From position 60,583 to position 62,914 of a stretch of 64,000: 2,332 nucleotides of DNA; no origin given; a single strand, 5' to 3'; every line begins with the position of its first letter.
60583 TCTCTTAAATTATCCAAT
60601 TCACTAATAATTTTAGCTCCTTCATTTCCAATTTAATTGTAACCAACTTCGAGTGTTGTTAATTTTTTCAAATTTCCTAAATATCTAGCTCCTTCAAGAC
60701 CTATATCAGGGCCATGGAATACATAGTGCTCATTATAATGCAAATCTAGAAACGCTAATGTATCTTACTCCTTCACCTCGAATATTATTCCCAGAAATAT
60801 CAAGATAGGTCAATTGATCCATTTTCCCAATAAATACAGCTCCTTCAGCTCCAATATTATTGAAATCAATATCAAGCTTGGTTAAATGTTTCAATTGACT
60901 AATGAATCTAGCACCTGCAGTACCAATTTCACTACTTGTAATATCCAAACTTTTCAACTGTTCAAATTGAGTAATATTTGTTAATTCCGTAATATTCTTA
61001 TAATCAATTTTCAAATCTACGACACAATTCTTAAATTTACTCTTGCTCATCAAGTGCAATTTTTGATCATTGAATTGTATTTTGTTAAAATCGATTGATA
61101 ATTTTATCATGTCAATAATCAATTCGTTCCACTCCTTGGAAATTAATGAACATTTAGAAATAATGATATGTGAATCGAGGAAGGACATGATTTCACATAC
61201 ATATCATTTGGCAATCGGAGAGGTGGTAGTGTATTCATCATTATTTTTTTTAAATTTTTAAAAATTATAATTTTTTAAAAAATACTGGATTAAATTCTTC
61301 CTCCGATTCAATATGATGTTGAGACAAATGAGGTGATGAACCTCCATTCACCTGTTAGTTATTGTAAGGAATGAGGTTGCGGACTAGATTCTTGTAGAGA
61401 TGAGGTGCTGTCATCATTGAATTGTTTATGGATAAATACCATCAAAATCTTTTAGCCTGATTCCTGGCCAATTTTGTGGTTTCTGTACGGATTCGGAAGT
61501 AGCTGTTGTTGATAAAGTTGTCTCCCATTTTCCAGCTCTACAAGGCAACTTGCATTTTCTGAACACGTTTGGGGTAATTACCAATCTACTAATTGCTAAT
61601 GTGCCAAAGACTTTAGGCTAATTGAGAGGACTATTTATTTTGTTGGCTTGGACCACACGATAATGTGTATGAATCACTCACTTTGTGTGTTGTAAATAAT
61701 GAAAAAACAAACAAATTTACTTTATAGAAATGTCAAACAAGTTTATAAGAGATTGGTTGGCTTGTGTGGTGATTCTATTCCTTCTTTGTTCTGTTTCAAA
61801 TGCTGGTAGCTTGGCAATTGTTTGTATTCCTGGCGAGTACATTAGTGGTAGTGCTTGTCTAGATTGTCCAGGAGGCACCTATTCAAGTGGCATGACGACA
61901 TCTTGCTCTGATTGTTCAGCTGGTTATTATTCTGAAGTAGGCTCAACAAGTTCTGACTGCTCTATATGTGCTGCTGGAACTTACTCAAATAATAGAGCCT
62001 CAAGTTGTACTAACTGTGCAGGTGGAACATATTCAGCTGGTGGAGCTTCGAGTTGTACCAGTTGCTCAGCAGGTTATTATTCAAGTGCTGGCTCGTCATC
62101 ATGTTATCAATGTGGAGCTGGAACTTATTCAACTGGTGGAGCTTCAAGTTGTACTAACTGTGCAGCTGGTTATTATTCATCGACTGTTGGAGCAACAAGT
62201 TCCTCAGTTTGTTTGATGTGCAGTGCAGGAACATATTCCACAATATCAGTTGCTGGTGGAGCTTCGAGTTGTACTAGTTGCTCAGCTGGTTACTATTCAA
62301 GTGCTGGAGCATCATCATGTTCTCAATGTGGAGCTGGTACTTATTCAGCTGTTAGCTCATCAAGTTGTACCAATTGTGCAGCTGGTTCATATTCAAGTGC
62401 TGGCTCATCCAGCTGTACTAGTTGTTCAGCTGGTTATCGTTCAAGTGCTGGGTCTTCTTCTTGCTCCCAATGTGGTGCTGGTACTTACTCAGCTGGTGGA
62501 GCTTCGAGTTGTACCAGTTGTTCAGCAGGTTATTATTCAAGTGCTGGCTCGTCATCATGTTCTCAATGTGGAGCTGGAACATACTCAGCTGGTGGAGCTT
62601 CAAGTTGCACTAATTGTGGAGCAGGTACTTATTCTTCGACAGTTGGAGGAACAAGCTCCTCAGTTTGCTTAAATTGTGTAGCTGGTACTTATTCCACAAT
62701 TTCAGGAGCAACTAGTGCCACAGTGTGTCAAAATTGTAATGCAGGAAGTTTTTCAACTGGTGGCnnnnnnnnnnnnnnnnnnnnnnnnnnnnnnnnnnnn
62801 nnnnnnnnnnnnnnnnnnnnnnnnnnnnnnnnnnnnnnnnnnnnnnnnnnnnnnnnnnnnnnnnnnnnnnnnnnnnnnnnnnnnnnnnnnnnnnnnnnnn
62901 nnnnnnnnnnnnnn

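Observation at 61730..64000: Signal-peptide gene made of more than 35 near-identical 57/114-nt repeats encoding ephrin-receptor-like CxxC modules, truncated by the window edge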

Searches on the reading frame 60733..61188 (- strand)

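Call 9: search_protein_families(library=pfam, proteins=[window:60733-61188:-], max_evalue=0.001)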
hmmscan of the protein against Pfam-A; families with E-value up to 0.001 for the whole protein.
window:60733-61188:- (151 aa): 6 families
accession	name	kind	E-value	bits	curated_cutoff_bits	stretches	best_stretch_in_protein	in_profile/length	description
PF13516.12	LRR_6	-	3e-16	58.5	23.4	2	100-120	3-23/24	Leucine Rich repeat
PF13855.12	LRR_8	-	3.9e-12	46.2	27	2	77-136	2-61/61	Leucine rich repeat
PF25013.1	LRR_Zer-1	-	1.2e-07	32.4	27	0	43-115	23-101/137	Zer-1-like, Leucine-rich repeats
PF00560.39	LRR_1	-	3.8e-07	29.4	20.6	0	125-141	1-17/23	Leucine Rich Repeat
PF12799.13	LRR_4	-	4.2e-07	30.5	27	1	100-136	1-35/44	Leucine Rich repeats (2 copies)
PF23598.1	LRR_14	-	5.4e-06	25.8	40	1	8-138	123-253/353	Leucine-rich repeat region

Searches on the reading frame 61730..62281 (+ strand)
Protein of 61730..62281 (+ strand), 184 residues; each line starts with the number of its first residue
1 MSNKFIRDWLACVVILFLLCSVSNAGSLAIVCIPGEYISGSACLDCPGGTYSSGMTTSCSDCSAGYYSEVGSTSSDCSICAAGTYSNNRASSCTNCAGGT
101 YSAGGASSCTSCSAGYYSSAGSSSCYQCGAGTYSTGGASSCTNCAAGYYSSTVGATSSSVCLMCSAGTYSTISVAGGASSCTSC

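Call 16: find_homologous_proteins(query=window:61730-62281:+, max_evalue=0.00001)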
Query seq(184 aa) (184 aa): 155 proteins with E <= 0.00001 among 4290 candidates; the best 120 are listed.
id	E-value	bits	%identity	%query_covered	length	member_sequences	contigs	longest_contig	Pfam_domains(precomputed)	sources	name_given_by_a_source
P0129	2.4e-24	104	39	78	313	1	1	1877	PF07562.21,PF23091.3,PF00020.25,PF07699.20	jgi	jgi:hypothetical protein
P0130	3.2e-23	101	56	61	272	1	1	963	PF09479.17,PF07562.21,PF23091.3,PF07699.20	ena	-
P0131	2.9e-21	94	43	77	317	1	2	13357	PF27023.1,PF07562.21,PF23091.3,PF00020.25,PF07699.20,PF26010.1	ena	-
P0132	2.6e-20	91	53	53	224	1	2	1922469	PF07562.21,PF07699.20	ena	-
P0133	2.9e-20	91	51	82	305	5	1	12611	PF23091.3,PF07699.20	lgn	-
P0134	3.1e-20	91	42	97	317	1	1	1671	PF23091.3,PF07699.20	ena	-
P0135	8.3e-19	86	40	75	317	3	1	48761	PF07562.21,PF23091.3,PF07699.20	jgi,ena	jgi:hypothetical protein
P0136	1.1e-18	86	52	66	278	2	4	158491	PF07562.21,PF07699.20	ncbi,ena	-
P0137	7.9e-18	83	44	60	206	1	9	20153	-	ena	-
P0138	1.4e-17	82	53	65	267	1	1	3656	PF07562.21,PF23091.3,PF07699.20,PF26010.1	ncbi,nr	ncbi:MAG: hypothetical protein K6F04_02065 [bacterium]|nr:hypothetical protein [bacterium]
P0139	1.6e-17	82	46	83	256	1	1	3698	PF23091.3,PF07699.20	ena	-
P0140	2.0e-17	82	34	78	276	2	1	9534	PF07562.21,PF07699.20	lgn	-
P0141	2.3e-17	81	33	85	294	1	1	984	PF27023.1,PF07562.21,PF23091.3,PF07699.20,PF26010.1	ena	-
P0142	2.7e-17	81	34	71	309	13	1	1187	PF07562.21,PF23091.3,PF07699.20,PF26010.1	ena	-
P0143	4.6e-16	77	44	73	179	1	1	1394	PF07562.21,PF23091.3,PF00020.25,PF07699.20,PF26010.1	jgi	jgi:hypothetical protein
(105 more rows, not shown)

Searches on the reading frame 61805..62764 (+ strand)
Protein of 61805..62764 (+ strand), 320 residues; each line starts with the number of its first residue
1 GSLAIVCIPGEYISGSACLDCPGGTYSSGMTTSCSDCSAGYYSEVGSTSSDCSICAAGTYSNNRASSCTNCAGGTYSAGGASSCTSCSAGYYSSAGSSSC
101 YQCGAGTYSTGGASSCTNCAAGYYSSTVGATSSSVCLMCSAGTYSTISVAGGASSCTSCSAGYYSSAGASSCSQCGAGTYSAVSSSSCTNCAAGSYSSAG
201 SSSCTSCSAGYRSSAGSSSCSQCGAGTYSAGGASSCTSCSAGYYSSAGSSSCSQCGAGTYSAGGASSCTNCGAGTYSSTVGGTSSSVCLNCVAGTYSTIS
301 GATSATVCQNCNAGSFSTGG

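Call 65: predict_structure(alignment_id=A2)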
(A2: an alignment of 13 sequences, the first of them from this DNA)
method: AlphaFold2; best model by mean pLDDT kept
length: 320 residues; sequences in the alignment: 13
mean_pLDDT: 90.5   pTM: 0.68
mean pLDDT of the five models: 90.5, 89.5, 89.4, 88.2, 87.8
residues with pLDDT >= 90: 244; 70-90: 58; 50-70: 17; < 50: 1
segments of 3 or more residues with pLDDT < 50: none
pLDDT, mean of each block of 10 residues (from residue 1): 78 91 89 92 88 95 95 95 95 96 93 92 92 93 81 89 95 96 95 96 96 95 96 95 95 93 93 87 91 75 74 69
secondary structure, 60 per line:
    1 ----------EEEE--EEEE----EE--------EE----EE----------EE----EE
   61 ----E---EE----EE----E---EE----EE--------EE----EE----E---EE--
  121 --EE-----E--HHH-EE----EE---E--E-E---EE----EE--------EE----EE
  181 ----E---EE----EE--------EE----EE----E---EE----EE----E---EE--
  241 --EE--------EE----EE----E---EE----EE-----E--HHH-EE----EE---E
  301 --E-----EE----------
elements in order: E11-14 E17-20

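Call 68: fold_search(model_id=the predicted structure, library=pdb)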
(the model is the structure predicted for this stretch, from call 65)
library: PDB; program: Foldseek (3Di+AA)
matches with E <= 10: 209; with E <= 0.001: 8
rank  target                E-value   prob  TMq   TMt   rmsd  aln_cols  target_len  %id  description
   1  8wa2_A                7.6e-16  1.00  0.50  0.10  11.5       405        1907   23  cryo-EM structure of native mastigonemes isolated from Chlamydomonas reinhardtii at 3.0 angstrom resolution (released 2024-04-10)
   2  8wa2_F                2.9e-15  1.00  0.64  0.17   7.5       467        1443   24  cryo-EM structure of native mastigonemes isolated from Chlamydomonas reinhardtii at 3.0 angstrom resolution (released 2024-04-10)
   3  8wa2_E                3.4e-15  1.00  0.36  0.11  12.7       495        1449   24  cryo-EM structure of native mastigonemes isolated from Chlamydomonas reinhardtii at 3.0 angstrom resolution (released 2024-04-10)
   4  9b4h_A                4.1e-15  1.00  0.51  0.10  11.7       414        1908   23  Chlamydomonas reinhardtii mastigoneme filament (released 2024-04-10)
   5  8tx1                  5.4e-12  1.00  0.34  0.10  12.0       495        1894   23  Characterization of the Chlamydomonas Flagellar Mastigoneme Filament Structure at 3.6A (released 2023-10-25)
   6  8wa2_D                3.4e-10  1.00  0.33  0.09  12.7       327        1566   27  cryo-EM structure of native mastigonemes isolated from Chlamydomonas reinhardtii at 3.0 angstrom resolution (released 2024-04-10)
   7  8wa2_C                8.0e-10  1.00  0.25  0.08  15.2       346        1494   24  cryo-EM structure of native mastigonemes isolated from Chlamydomonas reinhardtii at 3.0 angstrom resolution (released 2024-04-10)
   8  9vqm_B                2.1e-04  1.00  0.17  0.07  14.6       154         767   28  Cryo-EM structure of Elapor1WT in tetrameric form (released 2025-07-23)
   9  9vqm_C                1.1e-03  1.00  0.17  0.07  15.7       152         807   26  Cryo-EM structure of Elapor1WT in tetrameric form (released 2025-07-23)
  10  9vqm_D                1.2e-03  1.00  0.18  0.08  11.1       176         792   23  Cryo-EM structure of Elapor1WT in tetrameric form (released 2025-07-23)
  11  9vqm_A                1.4e-03  1.00  0.17  0.07  10.9       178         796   24  Cryo-EM structure of Elapor1WT in tetrameric form (released 2025-07-23)
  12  9vql_B                4.8e-03  1.00  0.18  0.08  15.4       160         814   25  Cryo-EM structure of the dimeric Elapor1 mutant (released 2025-07-23)
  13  9vql_A                7.3e-03  1.00  0.17  0.07  16.3       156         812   26  Cryo-EM structure of the dimeric Elapor1 mutant (released 2025-07-23)
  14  7n4y_A                5.8e-02  1.00  0.21  0.03   9.6       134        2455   17  The structure of bovine thyroglobulin with iodinated tyrosines (released 2021-11-10)
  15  4m4r_A                1.4e-01  0.60  0.15  0.10  10.6       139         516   19  Epha4 ectodomain complex with ephrin a5 (released 2013-10-30)
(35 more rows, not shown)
